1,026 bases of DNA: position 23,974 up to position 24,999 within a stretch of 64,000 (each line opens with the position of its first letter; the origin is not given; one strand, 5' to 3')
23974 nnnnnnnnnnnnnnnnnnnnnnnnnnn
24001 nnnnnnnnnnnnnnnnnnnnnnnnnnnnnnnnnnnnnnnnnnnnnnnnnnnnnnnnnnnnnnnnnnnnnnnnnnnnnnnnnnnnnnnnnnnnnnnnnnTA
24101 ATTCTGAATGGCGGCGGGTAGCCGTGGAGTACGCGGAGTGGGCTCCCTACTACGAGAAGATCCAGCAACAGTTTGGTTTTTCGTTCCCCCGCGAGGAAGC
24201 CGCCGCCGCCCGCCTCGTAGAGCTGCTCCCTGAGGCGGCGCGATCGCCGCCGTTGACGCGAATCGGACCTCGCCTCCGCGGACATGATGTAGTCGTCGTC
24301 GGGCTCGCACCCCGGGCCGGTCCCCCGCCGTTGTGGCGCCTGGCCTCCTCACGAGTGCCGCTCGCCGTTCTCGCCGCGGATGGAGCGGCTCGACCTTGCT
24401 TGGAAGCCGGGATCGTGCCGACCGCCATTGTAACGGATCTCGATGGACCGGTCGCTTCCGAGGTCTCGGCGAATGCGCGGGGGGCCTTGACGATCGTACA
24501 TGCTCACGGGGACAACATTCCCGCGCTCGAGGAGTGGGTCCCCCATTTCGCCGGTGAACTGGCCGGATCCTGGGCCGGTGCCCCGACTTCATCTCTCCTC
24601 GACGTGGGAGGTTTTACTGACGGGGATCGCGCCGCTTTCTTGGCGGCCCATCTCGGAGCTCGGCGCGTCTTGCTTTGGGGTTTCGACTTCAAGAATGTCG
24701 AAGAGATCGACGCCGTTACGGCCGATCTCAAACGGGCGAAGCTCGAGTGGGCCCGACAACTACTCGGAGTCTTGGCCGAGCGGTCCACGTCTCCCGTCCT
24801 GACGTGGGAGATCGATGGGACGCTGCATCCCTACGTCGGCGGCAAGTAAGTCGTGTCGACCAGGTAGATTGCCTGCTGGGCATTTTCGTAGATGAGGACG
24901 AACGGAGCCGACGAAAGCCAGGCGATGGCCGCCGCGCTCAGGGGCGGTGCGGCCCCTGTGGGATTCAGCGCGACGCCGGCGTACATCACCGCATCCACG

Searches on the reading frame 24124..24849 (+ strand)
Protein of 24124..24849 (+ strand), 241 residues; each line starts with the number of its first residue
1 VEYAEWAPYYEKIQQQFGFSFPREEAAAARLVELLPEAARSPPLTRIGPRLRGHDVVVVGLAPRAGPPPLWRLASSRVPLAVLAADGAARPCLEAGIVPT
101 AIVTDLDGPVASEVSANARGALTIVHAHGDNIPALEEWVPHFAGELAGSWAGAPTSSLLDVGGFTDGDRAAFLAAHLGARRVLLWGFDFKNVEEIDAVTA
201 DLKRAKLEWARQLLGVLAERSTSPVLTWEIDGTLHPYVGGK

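Call 67: search_protein_families(library=pfam, proteins=[window:24124-24849:+], max_evalue=0.01)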
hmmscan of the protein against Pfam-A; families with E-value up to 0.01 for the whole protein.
window:24124-24849:+ (241 aa): 1 family
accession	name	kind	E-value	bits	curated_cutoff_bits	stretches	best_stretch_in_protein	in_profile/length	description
PF01973.23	MptE-like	-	6.6e-16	59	34.6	1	75-191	46-168/171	6-hydroxymethylpterin diphosphokinase MptE-like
